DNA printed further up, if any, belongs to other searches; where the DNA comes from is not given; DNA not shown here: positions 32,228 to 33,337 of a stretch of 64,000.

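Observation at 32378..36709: Three-gene operon: BchI-like AAA+ ATPase, BchD-like VWA protein and a degenerate VirB11/GspE-like ATPase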

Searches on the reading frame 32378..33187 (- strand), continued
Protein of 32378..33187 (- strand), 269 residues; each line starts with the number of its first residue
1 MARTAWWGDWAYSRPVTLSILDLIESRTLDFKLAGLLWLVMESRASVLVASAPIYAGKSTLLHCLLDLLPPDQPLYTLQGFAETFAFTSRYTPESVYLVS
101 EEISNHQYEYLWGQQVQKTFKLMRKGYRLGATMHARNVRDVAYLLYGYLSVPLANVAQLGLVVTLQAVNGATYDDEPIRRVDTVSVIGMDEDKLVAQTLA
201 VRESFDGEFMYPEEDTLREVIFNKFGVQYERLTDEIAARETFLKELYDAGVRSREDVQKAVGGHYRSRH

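Call 52: get_annotated_region(hit=H1, flank=9000)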
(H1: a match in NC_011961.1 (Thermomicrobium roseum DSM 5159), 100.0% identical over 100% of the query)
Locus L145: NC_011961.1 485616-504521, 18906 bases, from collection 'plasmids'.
description: Thermomicrobium roseum DSM 5159 plasmid unnamed, complete sequence
organism: Thermomicrobium roseum DSM 5159 (NCBI taxid 309801)
taxonomy: Bacteria; Thermomicrobiota; Thermomicrobia; Thermomicrobiales; Thermomicrobiaceae; Thermomicrobium; Thermomicrobium roseum; Thermomicrobium roseum DSM 5159
host: -; source: -; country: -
typing (MOB-suite, as given by PLSDB): non-mobilizable
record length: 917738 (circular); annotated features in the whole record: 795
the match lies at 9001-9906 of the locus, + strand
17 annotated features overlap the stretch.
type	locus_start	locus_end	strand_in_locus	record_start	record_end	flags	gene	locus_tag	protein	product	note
CDS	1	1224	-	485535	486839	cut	-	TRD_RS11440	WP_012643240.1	hypothetical protein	-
CDS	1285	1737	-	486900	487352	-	-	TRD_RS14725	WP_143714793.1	methylamine dehydrogenase light chain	GO:0009308 - amine metabolic process [Evidence IEA]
CDS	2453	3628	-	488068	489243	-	-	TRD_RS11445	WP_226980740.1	hypothetical protein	-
CDS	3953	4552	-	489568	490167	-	-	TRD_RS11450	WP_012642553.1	hypothetical protein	-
CDS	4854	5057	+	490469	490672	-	-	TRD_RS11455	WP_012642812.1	hypothetical protein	-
CDS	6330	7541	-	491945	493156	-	-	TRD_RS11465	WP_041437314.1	hypothetical protein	-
CDS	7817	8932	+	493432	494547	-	-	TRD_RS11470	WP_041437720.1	citrate/2-methylcitrate synthase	GO:0006099 - tricarboxylic acid cycle [Evidence IEA]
CDS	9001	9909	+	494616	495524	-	-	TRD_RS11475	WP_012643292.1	type II secretion system protein E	-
CDS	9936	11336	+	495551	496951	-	-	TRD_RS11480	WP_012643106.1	sigma 54-interacting transcriptional regulator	GO:0006355 - regulation of DNA-templated transcription [Evidence IEA]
CDS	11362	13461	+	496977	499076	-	-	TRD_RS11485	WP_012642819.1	VWA domain-containing protein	-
CDS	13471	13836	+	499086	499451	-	-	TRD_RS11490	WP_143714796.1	hypothetical protein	-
CDS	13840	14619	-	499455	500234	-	-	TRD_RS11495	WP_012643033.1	biotin/lipoate A/B protein ligase family protein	-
CDS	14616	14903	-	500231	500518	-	-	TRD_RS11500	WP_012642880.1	biotin/lipoate A/B protein ligase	-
CDS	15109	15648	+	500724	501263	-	-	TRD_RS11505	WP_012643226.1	YIP1 family protein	-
CDS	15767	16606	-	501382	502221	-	-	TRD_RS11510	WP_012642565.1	carbon-nitrogen hydrolase family protein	-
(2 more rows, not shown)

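Call 55: find_encoding_contigs(protein=P0530, flank=9000, max_places=2)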
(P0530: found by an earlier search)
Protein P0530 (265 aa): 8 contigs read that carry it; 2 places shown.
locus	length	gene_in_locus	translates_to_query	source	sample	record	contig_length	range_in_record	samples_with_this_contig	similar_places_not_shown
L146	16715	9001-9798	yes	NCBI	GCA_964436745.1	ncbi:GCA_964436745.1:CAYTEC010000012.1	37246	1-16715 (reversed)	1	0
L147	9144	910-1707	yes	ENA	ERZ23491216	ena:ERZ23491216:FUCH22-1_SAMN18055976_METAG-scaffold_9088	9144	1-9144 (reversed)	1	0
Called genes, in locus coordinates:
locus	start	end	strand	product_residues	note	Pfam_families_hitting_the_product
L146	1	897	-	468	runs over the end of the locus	PF00330:Aconitase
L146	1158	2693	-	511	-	PF00682:HMGL-like, PF22617:HCS_D2, PF08502:LeuA_dimer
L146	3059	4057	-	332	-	PF02826:2-Hacid_dh_C, PF03446:NAD_binding_2 (weak), PF03807:F420_oxidored (faint), PF07991:KARI_N, PF01450:KARI_C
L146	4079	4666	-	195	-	PF13291:ACT_4 (faint), PF01842:ACT, PF22629:ACT_AHAS_ss, PF13710:ACT_5, PF10369:ALS_ss_C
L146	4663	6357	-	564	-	PF02776:TPP_enzyme_N, PF00205:TPP_enzyme_M, PF02775:TPP_enzyme_C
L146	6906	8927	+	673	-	PF27532:Mb0984_helical, PF27098:Rv0959_3rd, PF13519:VWA_2 (weak)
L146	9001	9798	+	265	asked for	-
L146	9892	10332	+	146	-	PF13404:HTH_AsnC-type, PF13412:HTH_24, PF13730:HTH_36 (faint), PF01037:AsnC_trans_reg, PF22482:AsnC_trans_reg_3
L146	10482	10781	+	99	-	PF12797:Fer4_2 (faint), PF12837:Fer4_6 (faint), PF13237:Fer4_10 (weak), PF12838:Fer4_7 (weak), PF13187:Fer4_9 (weak), PF13484:Fer4_16 (faint), PF00037:Fer4 (weak)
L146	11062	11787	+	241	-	PF01547:SBP_bac_1, PF13531:SBP_bac_11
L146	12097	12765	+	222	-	PF00528:BPD_transp_1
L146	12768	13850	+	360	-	PF13476:AAA_23 (weak), PF00005:ABC_tran, PF13304:AAA_21 (faint), PF03459:TOBE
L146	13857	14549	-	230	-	PF06778:Chlor_dismutase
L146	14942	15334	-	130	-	-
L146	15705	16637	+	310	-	PF01073:3Beta_HSD, PF01370:Epimerase, PF02719:Polysacc_synt_2, PF04321:RmlD_sub_bind, PF16363:GDP_Man_Dehyd, PF13460:NAD_binding_10 (weak), PF07993:NAD_binding_4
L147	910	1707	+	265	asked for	-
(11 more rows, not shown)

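Call 62: find_encoding_contigs(protein=P0540, flank=7000, max_places=1)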
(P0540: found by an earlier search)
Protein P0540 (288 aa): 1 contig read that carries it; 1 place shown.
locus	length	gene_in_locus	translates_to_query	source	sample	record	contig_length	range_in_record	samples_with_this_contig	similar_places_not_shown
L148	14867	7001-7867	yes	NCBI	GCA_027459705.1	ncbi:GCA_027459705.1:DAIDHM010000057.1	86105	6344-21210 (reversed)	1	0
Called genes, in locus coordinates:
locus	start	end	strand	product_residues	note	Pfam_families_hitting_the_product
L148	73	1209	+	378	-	PF02771:Acyl-CoA_dh_N, PF02770:Acyl-CoA_dh_M, PF00441:Acyl-CoA_dh_1, PF22924:ACOX_C_alpha1, PF08028:Acyl-CoA_dh_2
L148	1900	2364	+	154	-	-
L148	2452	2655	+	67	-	-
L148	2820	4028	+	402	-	-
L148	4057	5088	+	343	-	PF01209:Ubie_methyltran, PF05175:MTS (weak), PF13489:Methyltransf_23, PF13847:Methyltransf_31, PF08241:Methyltransf_11, PF08242:Methyltransf_12, PF13649:Methyltransf_25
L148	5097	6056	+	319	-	PF00768:Peptidase_S11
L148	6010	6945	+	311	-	PF00300:His_Phos_1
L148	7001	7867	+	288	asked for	-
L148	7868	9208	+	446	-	PF00072:Response_reg, PF00512:HisKA, PF02518:HATPase_c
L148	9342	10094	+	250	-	PF00106:adh_short, PF08659:KR, PF13561:adh_short_C2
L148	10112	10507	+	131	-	PF03780:Asp23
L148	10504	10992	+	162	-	PF01029:NusB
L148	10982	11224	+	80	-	PF00550:PP-binding, PF14573:PP-binding_2 (weak)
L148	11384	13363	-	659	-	-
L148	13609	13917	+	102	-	-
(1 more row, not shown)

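Call 63: find_encoding_contigs(protein=P0435, flank=7000, max_places=1)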
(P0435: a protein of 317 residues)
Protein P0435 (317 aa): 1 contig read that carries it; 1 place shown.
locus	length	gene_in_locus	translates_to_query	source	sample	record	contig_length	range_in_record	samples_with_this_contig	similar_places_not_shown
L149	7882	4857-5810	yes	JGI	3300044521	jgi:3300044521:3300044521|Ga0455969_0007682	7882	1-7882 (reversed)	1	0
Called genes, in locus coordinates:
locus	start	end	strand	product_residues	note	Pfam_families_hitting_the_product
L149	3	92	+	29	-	?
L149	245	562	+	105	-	-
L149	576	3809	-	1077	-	PF00211:Guanylate_cyc, PF13191:AAA_16, PF13401:AAA_22 (faint)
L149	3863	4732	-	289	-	PF08241:Methyltransf_11, PF08242:Methyltransf_12, PF13649:Methyltransf_25, PF13847:Methyltransf_31 (weak)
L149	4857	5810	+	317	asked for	PF00437:T2SSE (faint)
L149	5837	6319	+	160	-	PF14588:YjgF_endoribonc, PF01042:Ribonuc_L-PSP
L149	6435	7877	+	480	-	-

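Call 68: search_protein_families(library=phrogs, proteins=[window:32378-33187:-], max_evalue=0.001)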
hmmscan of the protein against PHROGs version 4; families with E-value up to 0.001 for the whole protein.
window:32378-33187:- (269 aa): 0 families

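Call 75: list_cluster_members(proteins=[P0423, P0395, P0414, P0491, P0381, P0497, P0403, P0399, P0428, P0432])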
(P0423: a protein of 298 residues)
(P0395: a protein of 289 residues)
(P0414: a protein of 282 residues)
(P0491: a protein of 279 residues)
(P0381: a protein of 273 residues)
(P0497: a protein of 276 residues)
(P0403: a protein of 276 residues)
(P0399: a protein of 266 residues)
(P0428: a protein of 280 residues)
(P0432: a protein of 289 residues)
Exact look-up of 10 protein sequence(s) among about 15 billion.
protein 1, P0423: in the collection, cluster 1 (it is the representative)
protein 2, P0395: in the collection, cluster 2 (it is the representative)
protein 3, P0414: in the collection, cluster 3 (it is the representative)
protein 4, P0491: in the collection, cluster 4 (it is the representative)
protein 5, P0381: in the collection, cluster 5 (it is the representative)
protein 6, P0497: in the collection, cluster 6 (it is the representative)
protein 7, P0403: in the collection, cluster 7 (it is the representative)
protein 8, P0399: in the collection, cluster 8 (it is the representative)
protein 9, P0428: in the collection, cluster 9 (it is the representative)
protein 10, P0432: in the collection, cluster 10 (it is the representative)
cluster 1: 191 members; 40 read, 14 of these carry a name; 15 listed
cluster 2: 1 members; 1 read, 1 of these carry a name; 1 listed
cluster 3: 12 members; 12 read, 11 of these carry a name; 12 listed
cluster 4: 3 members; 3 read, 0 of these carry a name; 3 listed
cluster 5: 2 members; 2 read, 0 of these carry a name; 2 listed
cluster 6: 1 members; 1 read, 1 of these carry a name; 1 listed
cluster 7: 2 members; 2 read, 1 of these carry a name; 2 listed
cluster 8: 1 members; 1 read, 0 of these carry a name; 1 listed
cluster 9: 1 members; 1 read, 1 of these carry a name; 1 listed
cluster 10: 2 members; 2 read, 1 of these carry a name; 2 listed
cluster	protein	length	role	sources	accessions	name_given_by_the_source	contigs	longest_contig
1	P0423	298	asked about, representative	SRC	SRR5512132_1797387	-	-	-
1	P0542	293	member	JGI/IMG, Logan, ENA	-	hypothetical protein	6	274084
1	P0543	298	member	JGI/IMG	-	hypothetical protein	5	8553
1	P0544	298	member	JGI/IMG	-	hypothetical protein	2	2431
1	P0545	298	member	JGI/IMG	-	hypothetical protein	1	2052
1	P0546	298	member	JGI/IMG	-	hypothetical protein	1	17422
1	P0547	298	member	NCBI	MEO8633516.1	MAG: hypothetical protein ABI466_09150 [Chloroflexota bacterium]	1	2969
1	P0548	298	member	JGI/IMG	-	hypothetical protein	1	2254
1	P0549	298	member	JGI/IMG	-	hypothetical protein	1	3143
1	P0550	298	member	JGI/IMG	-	hypothetical protein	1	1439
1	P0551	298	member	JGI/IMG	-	hypothetical protein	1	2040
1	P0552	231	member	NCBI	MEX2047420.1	MAG: hypothetical protein WEE03_09660 [Chloroflexota bacterium]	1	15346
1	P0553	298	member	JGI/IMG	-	hypothetical protein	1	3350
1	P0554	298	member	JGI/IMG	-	hypothetical protein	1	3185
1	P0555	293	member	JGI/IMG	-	hypothetical protein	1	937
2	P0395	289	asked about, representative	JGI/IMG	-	hypothetical protein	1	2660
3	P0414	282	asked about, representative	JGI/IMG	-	hypothetical protein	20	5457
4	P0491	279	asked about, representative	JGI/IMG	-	-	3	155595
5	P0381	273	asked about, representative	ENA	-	-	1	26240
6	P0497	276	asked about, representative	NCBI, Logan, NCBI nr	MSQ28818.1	MAG: hypothetical protein EXR51_11905 [Dehalococcoidia bacterium] | hypothetical protein [Dehalococcoidia bacterium]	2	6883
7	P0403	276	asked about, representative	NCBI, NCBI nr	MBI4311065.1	MAG: hypothetical protein HY681_04715 [Chloroflexi bacterium] | hypothetical protein [Chloroflexota bacterium]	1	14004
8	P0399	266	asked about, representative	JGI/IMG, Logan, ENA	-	-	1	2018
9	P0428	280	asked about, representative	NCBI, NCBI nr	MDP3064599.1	MAG: hypothetical protein Q8O40_15545 [Chloroflexota bacterium] | hypothetical protein [Chloroflexota bacterium]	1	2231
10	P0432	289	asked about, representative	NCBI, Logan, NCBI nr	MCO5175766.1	MAG: type II secretion system protein E [Thermomicrobiales bacterium] | type II secretion system protein E [Thermomicrobiales bacterium]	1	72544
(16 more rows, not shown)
